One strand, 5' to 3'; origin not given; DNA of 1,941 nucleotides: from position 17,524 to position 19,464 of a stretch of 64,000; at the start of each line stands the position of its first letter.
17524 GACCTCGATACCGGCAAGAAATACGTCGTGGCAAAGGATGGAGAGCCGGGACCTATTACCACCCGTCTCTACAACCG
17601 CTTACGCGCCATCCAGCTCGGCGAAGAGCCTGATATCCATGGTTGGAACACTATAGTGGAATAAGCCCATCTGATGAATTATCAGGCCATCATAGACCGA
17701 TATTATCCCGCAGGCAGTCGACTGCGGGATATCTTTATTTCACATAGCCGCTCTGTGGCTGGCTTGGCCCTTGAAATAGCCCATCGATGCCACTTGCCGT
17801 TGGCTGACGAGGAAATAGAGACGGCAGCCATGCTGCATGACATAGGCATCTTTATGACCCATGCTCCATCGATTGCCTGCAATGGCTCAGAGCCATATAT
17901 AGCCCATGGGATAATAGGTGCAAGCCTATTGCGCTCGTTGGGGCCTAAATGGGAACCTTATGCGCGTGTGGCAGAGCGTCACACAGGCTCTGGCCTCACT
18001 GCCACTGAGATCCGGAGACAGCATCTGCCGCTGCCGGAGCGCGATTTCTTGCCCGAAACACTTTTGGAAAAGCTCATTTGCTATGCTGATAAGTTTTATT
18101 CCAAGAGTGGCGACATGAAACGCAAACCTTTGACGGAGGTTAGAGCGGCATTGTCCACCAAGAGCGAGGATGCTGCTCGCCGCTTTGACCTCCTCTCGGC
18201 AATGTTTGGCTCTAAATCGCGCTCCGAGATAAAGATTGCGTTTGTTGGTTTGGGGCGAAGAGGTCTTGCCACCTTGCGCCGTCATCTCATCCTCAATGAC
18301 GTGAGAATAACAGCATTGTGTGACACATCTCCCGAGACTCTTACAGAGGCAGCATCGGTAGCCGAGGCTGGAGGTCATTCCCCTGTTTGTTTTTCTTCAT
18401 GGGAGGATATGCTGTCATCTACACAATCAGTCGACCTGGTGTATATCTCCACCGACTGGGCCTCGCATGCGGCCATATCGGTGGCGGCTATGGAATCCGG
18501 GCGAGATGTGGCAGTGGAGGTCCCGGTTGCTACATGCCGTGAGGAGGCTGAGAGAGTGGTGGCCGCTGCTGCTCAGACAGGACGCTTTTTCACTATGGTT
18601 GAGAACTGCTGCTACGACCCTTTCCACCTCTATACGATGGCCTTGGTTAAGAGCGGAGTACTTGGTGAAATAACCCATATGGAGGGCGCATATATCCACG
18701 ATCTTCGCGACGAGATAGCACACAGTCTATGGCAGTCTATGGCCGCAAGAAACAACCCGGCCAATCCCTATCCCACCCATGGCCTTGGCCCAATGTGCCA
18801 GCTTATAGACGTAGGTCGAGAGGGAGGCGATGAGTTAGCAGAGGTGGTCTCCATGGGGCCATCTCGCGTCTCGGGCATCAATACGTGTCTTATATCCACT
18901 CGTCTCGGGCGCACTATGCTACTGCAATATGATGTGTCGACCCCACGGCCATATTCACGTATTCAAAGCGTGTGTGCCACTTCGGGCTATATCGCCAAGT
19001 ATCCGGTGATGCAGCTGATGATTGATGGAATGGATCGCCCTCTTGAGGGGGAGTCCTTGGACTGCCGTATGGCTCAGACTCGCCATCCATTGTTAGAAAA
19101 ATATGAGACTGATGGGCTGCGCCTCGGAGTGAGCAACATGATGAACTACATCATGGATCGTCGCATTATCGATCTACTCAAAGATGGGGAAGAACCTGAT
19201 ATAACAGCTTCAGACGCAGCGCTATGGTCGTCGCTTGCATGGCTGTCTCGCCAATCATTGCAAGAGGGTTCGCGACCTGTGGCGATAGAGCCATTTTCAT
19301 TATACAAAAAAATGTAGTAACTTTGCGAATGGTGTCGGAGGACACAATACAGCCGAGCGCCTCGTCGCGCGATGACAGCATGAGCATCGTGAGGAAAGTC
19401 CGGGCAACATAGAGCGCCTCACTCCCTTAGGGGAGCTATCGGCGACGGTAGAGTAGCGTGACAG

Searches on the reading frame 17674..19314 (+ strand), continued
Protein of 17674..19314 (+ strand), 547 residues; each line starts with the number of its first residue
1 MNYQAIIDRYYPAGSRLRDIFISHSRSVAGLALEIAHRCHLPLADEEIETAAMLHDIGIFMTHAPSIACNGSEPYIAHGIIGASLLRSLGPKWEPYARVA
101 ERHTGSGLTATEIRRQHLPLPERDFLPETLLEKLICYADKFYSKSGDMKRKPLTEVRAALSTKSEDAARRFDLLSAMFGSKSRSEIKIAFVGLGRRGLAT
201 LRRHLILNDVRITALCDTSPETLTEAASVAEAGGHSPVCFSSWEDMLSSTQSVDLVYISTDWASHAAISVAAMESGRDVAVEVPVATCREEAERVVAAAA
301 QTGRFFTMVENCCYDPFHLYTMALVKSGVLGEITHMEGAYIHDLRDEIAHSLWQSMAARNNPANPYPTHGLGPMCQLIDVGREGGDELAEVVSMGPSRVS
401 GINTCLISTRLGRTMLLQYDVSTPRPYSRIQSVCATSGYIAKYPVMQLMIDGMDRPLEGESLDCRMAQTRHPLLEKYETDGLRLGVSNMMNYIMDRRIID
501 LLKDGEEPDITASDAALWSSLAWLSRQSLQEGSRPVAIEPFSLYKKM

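Call 13: find_encoding_contigs(protein=P0021, flank=6000, max_places=2)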
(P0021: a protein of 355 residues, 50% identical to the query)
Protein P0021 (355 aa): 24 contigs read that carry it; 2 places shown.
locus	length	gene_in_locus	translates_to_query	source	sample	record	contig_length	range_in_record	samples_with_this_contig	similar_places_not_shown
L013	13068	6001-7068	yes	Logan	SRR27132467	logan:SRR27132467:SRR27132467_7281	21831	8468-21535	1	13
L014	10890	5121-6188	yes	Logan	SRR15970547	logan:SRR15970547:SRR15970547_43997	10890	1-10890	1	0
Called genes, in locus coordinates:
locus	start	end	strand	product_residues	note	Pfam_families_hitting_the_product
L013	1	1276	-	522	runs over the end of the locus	PF00478:IMPDH, PF03060:NMO (faint), PF00571:CBS, PF00977:His_biosynth (faint), PF01070:FMN_dh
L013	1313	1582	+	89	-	-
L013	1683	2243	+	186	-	PF08713:DNA_alkylation (weak)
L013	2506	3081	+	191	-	-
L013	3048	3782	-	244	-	PF05175:MTS, PF06325:PrmA (weak), PF03602:Cons_hypoth95 (weak)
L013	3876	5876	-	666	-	-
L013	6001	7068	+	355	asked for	PF01408:GFO_IDH_MocA, PF21252:Glyco_hydro_109_C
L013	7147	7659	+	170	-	PF00578:AhpC-TSA, PF08534:Redoxin, PF13098:Thioredoxin_2, PF00085:Thioredoxin (faint), PF13905:Thioredoxin_8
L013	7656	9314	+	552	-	PF19494:DUF6029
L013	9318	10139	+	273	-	PF11551:Omp28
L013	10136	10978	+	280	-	PF13509:S1_2, PF17783:WHD_CvfB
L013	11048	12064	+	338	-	PF04613:LpxD, PF25084:LbH_EIF2B, PF14602:Hexapep_2 (faint), PF25087:GMPPB_C (faint), PF00132:Hexapep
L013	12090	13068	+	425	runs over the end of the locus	?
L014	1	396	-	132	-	?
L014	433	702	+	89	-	-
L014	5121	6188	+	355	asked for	PF01408:GFO_IDH_MocA, PF21252:Glyco_hydro_109_C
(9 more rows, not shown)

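Call 16: find_related_loci(query=window:17674-19314:+, collection=genome_contigs, flank=6000)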
Query window:17674-19314:+ (547 aa) in genome_contigs; peptide patterns used: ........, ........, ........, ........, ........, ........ (x = any residue, [..] = any of these).
599 stretches matched a pattern (row limit reached: there are more); 589 encode a relative of the query (tblastn E <= 1e-3); the best 80 are kept; 80 distinct loci.
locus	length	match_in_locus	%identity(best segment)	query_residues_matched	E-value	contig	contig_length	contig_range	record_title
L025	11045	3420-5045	70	1-541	0e+0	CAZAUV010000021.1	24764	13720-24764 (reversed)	MAG TPA_asm: uncultured Bacteroides sp. isolate SRP199465_co1_441 genome assembly, contig: NODE_5113_length_24764_cov_7.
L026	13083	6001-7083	56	171-532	2e-133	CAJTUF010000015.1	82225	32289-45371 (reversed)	MAG TPA_asm: uncultured Muribaculaceae bacterium isolate MGBC114255 genome assembly, contig: MGBC114255.15, whole genome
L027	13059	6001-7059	50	185-541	3e-111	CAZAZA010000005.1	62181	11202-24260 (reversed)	MAG TPA_asm: uncultured Bacteroides sp. isolate SRP287540_co2_39 genome assembly, contig: NODE_334_length_62181_cov_7.87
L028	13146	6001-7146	47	153-536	7e-97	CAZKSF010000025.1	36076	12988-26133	MAG TPA_asm: uncultured Bacteroides sp. isolate SRP199465_co2_49 genome assembly, contig: NODE_2715_length_36076_cov_10.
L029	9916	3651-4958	42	107-542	2e-95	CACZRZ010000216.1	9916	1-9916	MAG: uncultured Bacteroidales bacterium isolate RUG12892 genome assembly, contig: RUG12892_asm_216, whole genome shotgun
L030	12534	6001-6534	75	2-180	6e-80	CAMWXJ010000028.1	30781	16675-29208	MAG TPA_asm: uncultured Porphyromonadaceae bacterium isolate SRR14411258_bin.7_metawrap_v1.3_MAG genome assembly, contig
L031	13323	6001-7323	35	123-542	2e-73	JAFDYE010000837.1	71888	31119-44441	MAG: Bacteroidetes bacterium isolate SZAS-43 LIN-136__837__length-71888, whole genome shotgun sequence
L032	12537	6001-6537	66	1-180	6e-71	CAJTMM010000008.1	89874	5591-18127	MAG TPA_asm: uncultured Muribaculaceae bacterium isolate MGBC101403 genome assembly, contig: MGBC101403.8, whole genome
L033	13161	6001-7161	36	186-542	5e-70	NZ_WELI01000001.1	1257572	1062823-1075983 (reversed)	Rudanella paleaurantiibacter strain HX-22-17 Scaffold1_1, whole genome shotgun sequence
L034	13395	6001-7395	34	105-542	3e-69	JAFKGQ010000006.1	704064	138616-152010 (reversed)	MAG: Chitinophagaceae bacterium isolate SCN18_31_3_15_R5_B_50_32 SCN18_31_3_15_R5_B_scaffold_14, whole genome shotgun se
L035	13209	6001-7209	36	170-542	8e-69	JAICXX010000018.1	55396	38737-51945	MAG: Chitinophagaceae bacterium isolate LS_FP_2_bin.143 k141_3126826_length_55396_cov_28.9949, whole genome shotgun sequ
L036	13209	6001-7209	35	168-542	7e-69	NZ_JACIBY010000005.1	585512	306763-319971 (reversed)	Runella defluvii strain DSM 17976 Ga0373287_05, whole genome shotgun sequence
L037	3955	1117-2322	34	169-542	1e-68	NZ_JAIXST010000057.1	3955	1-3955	MAG: Runella sp. isolate C8_MAG_00014 pond_C8_MAG_00014_000000000175, whole genome shotgun sequence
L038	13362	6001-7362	33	103-542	2e-68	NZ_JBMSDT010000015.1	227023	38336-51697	Larkinella sp. VNQ87 contig15, whole genome shotgun sequence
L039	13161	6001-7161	36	186-542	2e-68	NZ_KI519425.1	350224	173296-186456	Runella limosa DSM 17973 K339DRAFT_scaffold00007.7, whole genome shotgun sequence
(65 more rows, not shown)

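Call 30: find_homologous_proteins(query=P0001, region=1-180)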
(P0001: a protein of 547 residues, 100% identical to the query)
Query P0001, residues 1-180 (180 aa): 52 proteins with E <= 0.001 among 3574 candidates.
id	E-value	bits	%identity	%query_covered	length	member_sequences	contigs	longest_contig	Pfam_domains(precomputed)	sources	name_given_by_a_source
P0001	4.7e-114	396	100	100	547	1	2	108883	PF01408.29,PF01966.29,PF21252.4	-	-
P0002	1.8e-82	293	73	99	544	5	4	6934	PF01408.29,PF01966.29,PF21252.4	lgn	-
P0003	1.5e-81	290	76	99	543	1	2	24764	PF01408.29,PF01966.29,PF21252.4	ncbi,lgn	-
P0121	2.9e-52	195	57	99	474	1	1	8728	PF01966.29,PF01177.28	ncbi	-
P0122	2.0e-49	186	54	99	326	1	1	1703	PF01966.29,PF02826.26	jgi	-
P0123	4.9e-49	184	55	97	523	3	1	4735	PF00534.27,PF01966.29,PF13692.13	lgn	-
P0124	1.2e-48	183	56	97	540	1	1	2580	PF01966.29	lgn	-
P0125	3.0e-48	182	53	97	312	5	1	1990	PF01966.29,PF02826.26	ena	-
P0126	3.7e-48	181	52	97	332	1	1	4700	PF01288.26,PF01966.29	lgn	-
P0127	4.6e-48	181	52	97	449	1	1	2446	PF01966.29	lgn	-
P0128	9.2e-48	180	50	97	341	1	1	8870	PF01288.26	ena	-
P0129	1.5e-47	180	53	99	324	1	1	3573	PF01966.29,PF02826.26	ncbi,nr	ncbi:MAG: HD domain-containing protein [Victivallales bacterium]|nr:HD domain-containing protein [Vi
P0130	2.4e-47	179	51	99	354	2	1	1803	PF01966.29,PF02826.26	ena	-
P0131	5.5e-47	178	52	97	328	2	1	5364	PF01966.29,PF02826.26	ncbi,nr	ncbi:MAG: HD domain-containing protein [Victivallales bacterium]|nr:HD domain-containing protein [Vi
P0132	8.5e-47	177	53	97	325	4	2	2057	PF01966.29,PF02826.26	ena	-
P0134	2.1e-46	176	50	97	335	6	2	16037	PF01288.26,PF01966.29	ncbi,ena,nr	ncbi:MAG: 2-amino-4-hydroxy-6-hydroxymethyldihydropteridine diphosphokinase [Lentisphaeria bacterium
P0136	1.0e-45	174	52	98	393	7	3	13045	PF01966.29,PF01427.23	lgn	-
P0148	1.9e-41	160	50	99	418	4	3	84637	PF13489.13,PF01966.29,PF07669.18,PF08241.19,PF13847.13,PF06325.20,PF05175.21,PF13649.13,PF05971.19,PF01170.25,PF08242.19,PF10294.16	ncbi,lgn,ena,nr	ncbi:MAG: methyltransferase domain-containing protein [Bacteroidaceae bacterium]|nr:methyltransferas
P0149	4.8e-41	158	48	97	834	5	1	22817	PF01966.29,PF02065.25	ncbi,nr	ncbi:MAG: HD domain-containing protein [Lentisphaeria bacterium]|nr:HD domain-containing protein [Le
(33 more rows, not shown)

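Call 31: predict_structure(alignment_id=A2)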
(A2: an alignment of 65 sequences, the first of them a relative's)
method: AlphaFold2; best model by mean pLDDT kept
length: 547 residues; sequences in the alignment: 65
mean_pLDDT: 92.4   pTM: 0.81
mean pLDDT of the five models: 92.4, 91.8, 91.8, 91.3, 91.0
residues with pLDDT >= 90: 448; 70-90: 66; 50-70: 29; < 50: 4
segments of 3 or more residues with pLDDT < 50: 544-547
pLDDT, mean of each block of 10 residues (from residue 1): 94 95 96 92 97 98 93 96 98 98 94 96 97 97 89 92 94 91 89 95 97 98 98 98 98 97 96 98 94 96 93 95 97 94 60 69 74 96 94 79 89 93 73 97 94 98 95 97 95 97 91 96 92 95 53
secondary structure, 60 per line:
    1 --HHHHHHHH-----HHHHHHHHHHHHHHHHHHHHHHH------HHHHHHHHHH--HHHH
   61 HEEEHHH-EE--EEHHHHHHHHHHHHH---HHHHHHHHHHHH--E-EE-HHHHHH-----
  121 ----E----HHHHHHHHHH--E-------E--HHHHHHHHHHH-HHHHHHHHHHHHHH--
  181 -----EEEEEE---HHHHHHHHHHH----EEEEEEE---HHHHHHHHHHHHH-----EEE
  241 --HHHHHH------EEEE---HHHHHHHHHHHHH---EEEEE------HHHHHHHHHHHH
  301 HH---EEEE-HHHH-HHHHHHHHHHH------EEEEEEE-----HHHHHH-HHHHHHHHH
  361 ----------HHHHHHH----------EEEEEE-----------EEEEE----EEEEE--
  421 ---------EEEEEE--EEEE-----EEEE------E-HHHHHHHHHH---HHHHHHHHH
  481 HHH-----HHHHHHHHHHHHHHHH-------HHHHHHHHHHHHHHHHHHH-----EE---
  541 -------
elements in order: H3-10 H16-38 H45-54 H57-61 E62-64 H75-87 H91-102 H110-115 H130-139 H153-163 H165-178 E186-191 H195-205 E210-216 H220-232 E238-240 H243-248 E255-258 H262-274 E278-282 H289-302 E306-309 H311-314 H316-326 E333-339 H345-350 H352-360 H371-377 E388-393 E405-409 E414-418 E430-435 E438-441 E447-450 H459-468 H472-483 H489-504 H512-530

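Call 36: fold_search(model_id=the predicted structure, library=pdb)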
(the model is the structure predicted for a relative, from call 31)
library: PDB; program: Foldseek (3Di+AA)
matches with E <= 10: 1861; with E <= 0.001: 377
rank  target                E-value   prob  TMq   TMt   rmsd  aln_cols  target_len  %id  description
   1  6t2b_D                1.8e-28  1.00  0.61  0.76   3.9       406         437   30  Glycoside hydrolase family 109 from Akkermansia muciniphila in complex with GalNAc and NAD+. (released 2020-02-26)
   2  6t2b_C                2.3e-28  1.00  0.61  0.76   3.9       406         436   29  Glycoside hydrolase family 109 from Akkermansia muciniphila in complex with GalNAc and NAD+. (released 2020-02-26)
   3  6t2b_B                2.9e-28  1.00  0.60  0.74   4.2       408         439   30  Glycoside hydrolase family 109 from Akkermansia muciniphila in complex with GalNAc and NAD+. (released 2020-02-26)
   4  6t2b_A                3.4e-28  1.00  0.61  0.76   3.8       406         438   30  Glycoside hydrolase family 109 from Akkermansia muciniphila in complex with GalNAc and NAD+. (released 2020-02-26)
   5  2ixa                  3.3e-23  1.00  0.58  0.73   4.5       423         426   25  A-zyme, N-acetylgalactosaminidase (released 2007-04-10)
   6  6ktj_A                1.7e-15  1.00  0.49  0.70   5.6       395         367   17  Crystal structure of scyllo-inositol dehydrogenase R178A mutant, apo-form, from Paracoccus laeviglucosivorans (released 2019-12-25)
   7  5yab_A                3.6e-15  1.00  0.49  0.70   5.6       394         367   18  Crystal structure of scyllo-inositol dehydrogenase with L-glucose dehydrogenase activity (released 2018-05-23)
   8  1rye_B                3.8e-15  1.00  0.47  0.67   4.6       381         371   17  Crystal Structure of the Shifted Form of the Glucose-Fructose Oxidoreductase from Zymomonas mobilis (released 2005-02-15)
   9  9m3d_C                4.0e-15  1.00  0.47  0.70   5.8       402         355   17  Crystal structure of the DgpA1 protein from W974-1 substrate free form (released 2026-03-04)
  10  4mie_D                4.4e-15  1.00  0.47  0.72   6.9       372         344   16  Crystal Structure of apo myo-inositol dehydrogenase from Lactobacillus casei (released 2015-03-04)
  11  3cea_C                4.6e-15  1.00  0.47  0.74   6.6       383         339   16  Crystal structure of myo-inositol 2-dehydrogenase (NP_786804.1) from Lactobacillus plantarum at 2.40 A resolution (released 2008-03-11)
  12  9m3d_E                5.1e-15  1.00  0.47  0.71   5.9       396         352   17  Crystal structure of the DgpA1 protein from W974-1 substrate free form (released 2026-03-04)
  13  9m3d_A                6.6e-15  1.00  0.48  0.72   5.6       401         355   17  Crystal structure of the DgpA1 protein from W974-1 substrate free form (released 2026-03-04)
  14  4mkz                  7.0e-15  1.00  0.48  0.76   6.6       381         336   16  Crystal Structure of apo scyllo-inositol dehydrogenase from Lactobacillus casei at 77K (released 2015-03-04)
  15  9m3d_F                7.0e-15  1.00  0.47  0.70   5.9       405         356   16  Crystal structure of the DgpA1 protein from W974-1 substrate free form (released 2026-03-04)
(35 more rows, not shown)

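Call 48: search_protein_families(library=pfam, proteins=[P0134, P0129, P0148, P0121, P0136, P0149, P0123], max_evalue=0.00001)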
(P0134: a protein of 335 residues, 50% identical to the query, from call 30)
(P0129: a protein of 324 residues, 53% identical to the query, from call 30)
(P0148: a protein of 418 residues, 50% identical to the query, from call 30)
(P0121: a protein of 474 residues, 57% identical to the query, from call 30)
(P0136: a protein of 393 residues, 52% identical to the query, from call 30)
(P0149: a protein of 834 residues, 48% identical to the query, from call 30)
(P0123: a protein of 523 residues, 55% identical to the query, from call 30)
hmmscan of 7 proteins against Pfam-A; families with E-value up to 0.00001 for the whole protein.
P0134 (335 aa): 2 families
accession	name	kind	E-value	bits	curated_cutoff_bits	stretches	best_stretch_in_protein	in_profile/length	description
PF01288.25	HPPK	-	1.5e-26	93.5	25.7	1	10-138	2-116/116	7,8-dihydro-6-hydroxymethylpterin-pyrophosphokinase (HPPK)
PF01966.28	HD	-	1.1e-07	32.6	22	1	173-297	2-113/116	HD domain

P0129 (324 aa): 2 families
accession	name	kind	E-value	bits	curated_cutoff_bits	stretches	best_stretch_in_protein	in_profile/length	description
PF02826.25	2-Hacid_dh_C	-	4e-11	43.1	25.1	0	86-133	87-130/178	D-isomer specific 2-hydroxyacid dehydrogenase, NAD binding domain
PF01966.28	HD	-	9.1e-09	36.1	22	1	160-283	2-113/116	HD domain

P0148 (418 aa): 11 families
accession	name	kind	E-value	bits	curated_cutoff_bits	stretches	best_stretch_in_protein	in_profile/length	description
PF05175.20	MTS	-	1.6e-16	60.9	23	1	42-127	31-114/170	Methyltransferase small domain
PF13847.12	Methyltransf_31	-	2.1e-15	57.1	27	1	41-171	2-117/145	Methyltransferase domain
PF13649.12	Methyltransf_25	-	2.5e-12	47.8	27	1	46-118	1-71/97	Methyltransferase domain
PF06325.19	PrmA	-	5e-09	36.5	22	1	39-118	158-233/296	Ribosomal protein L11 methyltransferase (PrmA)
PF05971.18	Methyltransf_10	-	8.2e-08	32.4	23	1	42-126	102-192/299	RNA methyltransferase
PF08241.18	Methyltransf_11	-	1.8e-07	32.1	21.2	1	47-118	1-67/95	Methyltransferase domain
PF01966.28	HD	-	1.8e-07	31.9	22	1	263-380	3-113/116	HD domain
PF01170.24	UPF0020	-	3.2e-07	30.7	22.3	1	65-121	75-131/197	RMKL-like, methyltransferase domain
PF08242.18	Methyltransf_12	-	3.9e-07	31.2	30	1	47-118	1-72/98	Methyltransferase domain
PF13489.12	Methyltransf_23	-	6.1e-07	29.7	27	1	38-118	15-88/164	Methyltransferase domain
PF07669.17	Eco57I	-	3e-06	27.9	25.3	1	76-167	36-136/171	Eco57I restriction-modification methylase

P0121 (474 aa): 2 families
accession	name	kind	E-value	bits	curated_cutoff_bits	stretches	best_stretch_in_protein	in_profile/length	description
PF01177.27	Asp_Glu_race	-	7e-16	59.1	31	1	25-224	19-208/211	Asp/Glu/Hydantoin racemase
PF01966.28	HD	-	8.2e-11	42.7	22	1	308-426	2-113/116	HD domain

P0136 (393 aa): 2 families
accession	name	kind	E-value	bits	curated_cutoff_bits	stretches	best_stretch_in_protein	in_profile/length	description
PF01427.22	Peptidase_M15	-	4.5e-38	131.5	27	1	198-392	5-198/199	D-ala-D-ala dipeptidase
PF01966.28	HD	-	6.3e-12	46.2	22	1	25-151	2-113/116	HD domain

P0149 (834 aa): 1 family
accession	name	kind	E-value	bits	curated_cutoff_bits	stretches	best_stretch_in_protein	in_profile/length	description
PF01966.28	HD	-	2.3e-09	38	22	1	39-162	2-113/116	HD domain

P0123 (523 aa): 3 families
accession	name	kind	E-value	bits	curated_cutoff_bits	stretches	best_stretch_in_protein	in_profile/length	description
PF00534.26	Glycos_transf_1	-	5.2e-32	111.2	26.4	1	345-488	18-160/172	Glycosyl transferases group 1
PF13692.12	Glyco_trans_1_4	-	9.9e-24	84.7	27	1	345-486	4-142/142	Glycosyl transferases group 1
PF01966.28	HD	-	1.2e-13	51.8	22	1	23-142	1-113/116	HD domain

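Call 53: find_encoding_contigs(protein=P0001, flank=3000, max_places=4)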
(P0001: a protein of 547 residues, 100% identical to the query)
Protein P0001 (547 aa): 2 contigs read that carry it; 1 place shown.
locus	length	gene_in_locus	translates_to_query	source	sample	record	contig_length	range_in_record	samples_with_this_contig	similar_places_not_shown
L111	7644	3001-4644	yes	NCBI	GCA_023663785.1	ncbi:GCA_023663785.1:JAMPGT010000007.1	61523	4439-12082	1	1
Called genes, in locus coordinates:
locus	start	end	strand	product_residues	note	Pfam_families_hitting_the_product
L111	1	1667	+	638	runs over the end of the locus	PF00012:HSP70, PF06723:MreB_Mbl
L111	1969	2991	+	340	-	PF01063:Aminotran_4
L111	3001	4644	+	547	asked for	PF01966:HD, PF01408:GFO_IDH_MocA, PF21252:Glyco_hydro_109_C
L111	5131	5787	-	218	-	-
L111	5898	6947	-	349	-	PF02275:CBAH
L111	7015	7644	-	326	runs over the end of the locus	PF01207:Dus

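Call 56: list_cluster_members(proteins=[P0003, P0103, P0042, P0148])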
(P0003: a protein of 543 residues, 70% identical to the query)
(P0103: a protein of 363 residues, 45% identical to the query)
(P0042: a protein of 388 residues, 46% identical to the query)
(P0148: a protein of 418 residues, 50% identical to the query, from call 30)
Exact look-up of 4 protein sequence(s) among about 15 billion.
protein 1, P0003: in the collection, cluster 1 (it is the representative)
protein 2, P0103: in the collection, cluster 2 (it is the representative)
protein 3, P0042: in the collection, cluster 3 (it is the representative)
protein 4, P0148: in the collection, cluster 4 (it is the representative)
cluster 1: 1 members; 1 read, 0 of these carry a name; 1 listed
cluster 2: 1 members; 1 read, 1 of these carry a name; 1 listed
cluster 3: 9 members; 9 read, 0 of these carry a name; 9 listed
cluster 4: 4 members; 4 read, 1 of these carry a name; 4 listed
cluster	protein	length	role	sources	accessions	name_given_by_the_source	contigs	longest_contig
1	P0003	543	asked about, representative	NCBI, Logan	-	-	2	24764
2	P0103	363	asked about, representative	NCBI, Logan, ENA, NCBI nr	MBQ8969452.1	MAG: Gfo/Idh/MocA family oxidoreductase [Bacteroidaceae bacterium] | Gfo/Idh/MocA family oxidoreductase [Bacteroidaceae bacterium]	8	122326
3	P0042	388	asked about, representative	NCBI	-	-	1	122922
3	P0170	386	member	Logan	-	-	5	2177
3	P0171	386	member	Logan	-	-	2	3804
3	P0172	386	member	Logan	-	-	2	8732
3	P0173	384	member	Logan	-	-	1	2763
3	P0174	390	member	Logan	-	-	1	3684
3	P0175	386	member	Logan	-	-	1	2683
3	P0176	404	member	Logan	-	-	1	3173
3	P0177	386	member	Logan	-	-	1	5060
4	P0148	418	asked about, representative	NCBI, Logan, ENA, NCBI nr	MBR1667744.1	MAG: methyltransferase domain-containing protein [Bacteroidaceae bacterium] | methyltransferase domain-containing protein [Bacteroidaceae bacterium]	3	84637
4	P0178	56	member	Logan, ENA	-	-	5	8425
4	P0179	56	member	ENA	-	-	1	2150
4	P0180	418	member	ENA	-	-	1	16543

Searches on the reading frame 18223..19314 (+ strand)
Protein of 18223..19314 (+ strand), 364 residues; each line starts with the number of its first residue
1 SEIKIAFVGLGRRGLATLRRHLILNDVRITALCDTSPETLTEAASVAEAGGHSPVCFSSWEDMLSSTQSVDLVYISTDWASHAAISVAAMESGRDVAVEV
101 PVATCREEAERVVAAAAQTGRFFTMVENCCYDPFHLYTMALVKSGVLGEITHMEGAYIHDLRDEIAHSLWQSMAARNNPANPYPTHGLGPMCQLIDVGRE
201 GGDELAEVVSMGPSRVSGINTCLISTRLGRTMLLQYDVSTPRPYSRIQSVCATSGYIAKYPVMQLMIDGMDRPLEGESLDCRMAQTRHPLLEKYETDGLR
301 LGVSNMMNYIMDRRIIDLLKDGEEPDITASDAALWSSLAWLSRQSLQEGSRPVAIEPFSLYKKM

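Call 54: search_protein_families(library=ncbifam, proteins=[window:18223-19314:+], max_evalue=0.00001)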
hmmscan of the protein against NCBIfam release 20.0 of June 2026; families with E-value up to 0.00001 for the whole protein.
window:18223-19314:+ (364 aa): 9 families
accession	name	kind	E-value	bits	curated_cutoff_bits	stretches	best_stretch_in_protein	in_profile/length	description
TIGR04380.1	myo_inos_iolG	equivalog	5.8e-13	48.4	355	1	3-154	2-149/330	inositol 2-dehydrogenase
NF040723.1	UDP-GlcNAcDh_Arch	equivalog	9.8e-13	48.3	450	1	3-155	1-146/302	UDP-N-acetylglucosamine 3-dehydrogenase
NF052479.1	LevoglcsnDh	equivalog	3.1e-11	42.6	650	1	56-162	61-166/386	levoglucosan dehydrogenase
NF007574.0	PRK10206.1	equivalog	1.7e-10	40.5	352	1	46-156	42-152/345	oxidoreductase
NF008607.0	PRK11579.1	subfamily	1.2e-09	37.6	330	1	62-165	57-159/346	oxidoreductase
NF041392.1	XylDh_Gfo6_Halo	equivalog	9.3e-08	31.2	350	1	42-165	54-178/350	D-xylose 1-dehydrogenase Gfo6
NF058561.1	BT_2158_fam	equivalog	1.1e-07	30.8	750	1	3-154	36-181/487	glycoside 3-dehydrogenase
NF058563.1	BT_2159_fam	equivalog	2.5e-06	26.8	650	1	3-151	1-144/350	disaccharide 3-dehydrogenase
NF052679.1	InsChiInosDhIolG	equivalog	2.8e-06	26.6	540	1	3-123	3-120/343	bifunctional inositol 2-dehydrogenase/D-chiro-inositol 1-dehydrogenase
